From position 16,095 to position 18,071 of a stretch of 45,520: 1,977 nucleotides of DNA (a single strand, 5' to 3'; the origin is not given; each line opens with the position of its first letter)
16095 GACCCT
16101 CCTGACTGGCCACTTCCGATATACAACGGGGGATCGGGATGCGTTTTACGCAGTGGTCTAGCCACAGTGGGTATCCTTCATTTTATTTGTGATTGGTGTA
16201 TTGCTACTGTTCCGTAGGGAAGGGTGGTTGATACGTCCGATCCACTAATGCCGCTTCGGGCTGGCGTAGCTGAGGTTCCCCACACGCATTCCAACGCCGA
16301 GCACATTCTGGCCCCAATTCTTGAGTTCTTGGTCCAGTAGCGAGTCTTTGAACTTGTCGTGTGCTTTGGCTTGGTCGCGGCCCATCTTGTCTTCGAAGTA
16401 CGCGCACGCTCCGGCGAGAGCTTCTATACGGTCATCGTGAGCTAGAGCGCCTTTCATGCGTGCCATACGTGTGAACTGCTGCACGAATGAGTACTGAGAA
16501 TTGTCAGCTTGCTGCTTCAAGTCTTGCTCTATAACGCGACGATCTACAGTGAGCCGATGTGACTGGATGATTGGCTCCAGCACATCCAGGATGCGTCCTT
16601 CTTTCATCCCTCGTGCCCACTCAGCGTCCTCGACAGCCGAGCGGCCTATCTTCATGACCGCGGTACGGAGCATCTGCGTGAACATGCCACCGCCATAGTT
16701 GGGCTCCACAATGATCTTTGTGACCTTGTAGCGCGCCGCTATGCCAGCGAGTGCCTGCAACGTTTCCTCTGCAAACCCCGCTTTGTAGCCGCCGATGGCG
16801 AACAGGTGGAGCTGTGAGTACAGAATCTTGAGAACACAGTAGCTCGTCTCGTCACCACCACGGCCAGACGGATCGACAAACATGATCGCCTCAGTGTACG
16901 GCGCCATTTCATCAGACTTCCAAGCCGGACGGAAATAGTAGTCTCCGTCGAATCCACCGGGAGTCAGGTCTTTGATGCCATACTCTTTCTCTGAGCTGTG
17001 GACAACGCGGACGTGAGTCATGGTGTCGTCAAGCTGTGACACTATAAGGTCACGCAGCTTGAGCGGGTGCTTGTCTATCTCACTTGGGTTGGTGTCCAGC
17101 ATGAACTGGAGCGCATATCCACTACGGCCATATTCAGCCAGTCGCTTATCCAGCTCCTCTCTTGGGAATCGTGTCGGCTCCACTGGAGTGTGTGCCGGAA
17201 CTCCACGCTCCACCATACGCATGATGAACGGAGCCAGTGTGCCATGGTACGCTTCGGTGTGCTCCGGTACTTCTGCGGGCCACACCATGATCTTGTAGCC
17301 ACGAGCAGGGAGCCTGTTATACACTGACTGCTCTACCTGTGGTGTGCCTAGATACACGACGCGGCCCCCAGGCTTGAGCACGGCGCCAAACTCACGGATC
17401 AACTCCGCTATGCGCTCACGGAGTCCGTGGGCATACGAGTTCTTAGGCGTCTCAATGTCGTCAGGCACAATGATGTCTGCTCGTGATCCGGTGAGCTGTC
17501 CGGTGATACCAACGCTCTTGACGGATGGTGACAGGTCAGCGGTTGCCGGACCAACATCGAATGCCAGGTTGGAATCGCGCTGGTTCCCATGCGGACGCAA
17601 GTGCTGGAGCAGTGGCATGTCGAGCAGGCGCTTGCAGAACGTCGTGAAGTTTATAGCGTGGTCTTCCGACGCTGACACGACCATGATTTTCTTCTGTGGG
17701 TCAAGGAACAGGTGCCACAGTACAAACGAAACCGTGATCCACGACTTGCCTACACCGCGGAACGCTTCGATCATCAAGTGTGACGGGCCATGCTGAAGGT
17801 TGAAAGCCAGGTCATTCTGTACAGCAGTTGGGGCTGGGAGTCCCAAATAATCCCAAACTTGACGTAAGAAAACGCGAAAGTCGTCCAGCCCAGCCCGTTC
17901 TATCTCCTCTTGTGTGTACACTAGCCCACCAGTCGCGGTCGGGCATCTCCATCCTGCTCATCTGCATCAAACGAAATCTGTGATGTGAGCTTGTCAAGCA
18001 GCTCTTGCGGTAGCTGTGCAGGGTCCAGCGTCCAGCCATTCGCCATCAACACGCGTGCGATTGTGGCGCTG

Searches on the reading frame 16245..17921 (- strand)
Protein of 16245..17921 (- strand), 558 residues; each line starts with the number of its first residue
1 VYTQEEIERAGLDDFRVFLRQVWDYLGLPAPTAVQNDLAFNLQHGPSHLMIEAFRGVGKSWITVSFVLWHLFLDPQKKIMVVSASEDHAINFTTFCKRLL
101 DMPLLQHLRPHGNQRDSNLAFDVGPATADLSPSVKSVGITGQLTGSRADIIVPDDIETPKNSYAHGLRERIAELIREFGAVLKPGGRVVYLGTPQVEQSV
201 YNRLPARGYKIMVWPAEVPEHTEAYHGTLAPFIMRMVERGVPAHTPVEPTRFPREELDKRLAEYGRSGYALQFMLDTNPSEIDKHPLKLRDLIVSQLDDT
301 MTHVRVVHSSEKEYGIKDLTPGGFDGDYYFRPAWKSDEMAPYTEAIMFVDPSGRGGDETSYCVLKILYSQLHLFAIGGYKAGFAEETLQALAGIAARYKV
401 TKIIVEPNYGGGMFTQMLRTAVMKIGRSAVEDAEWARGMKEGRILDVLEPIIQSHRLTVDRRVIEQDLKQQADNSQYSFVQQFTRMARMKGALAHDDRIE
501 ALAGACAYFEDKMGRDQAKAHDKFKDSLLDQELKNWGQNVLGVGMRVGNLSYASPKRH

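Call 18: search_protein_families(library=phrogs, proteins=[window:16245-17921:-], max_evalue=0.00001)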
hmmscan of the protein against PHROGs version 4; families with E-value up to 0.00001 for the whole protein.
window:16245-17921:- (558 aa): 4 families
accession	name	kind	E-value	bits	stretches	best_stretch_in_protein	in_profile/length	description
phrog_38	-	head and packaging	5.7e-98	330.5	1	9-531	267-722/760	terminase large subunit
phrog_17672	-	head and packaging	1.9e-57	196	1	31-354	50-390/395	terminase large subunit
phrog_15524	-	head and packaging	7.8e-48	164.1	1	344-526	4-190/249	terminase large subunit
phrog_4758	-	head and packaging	1.2e-20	74.9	1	48-200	59-213/243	terminase large subunit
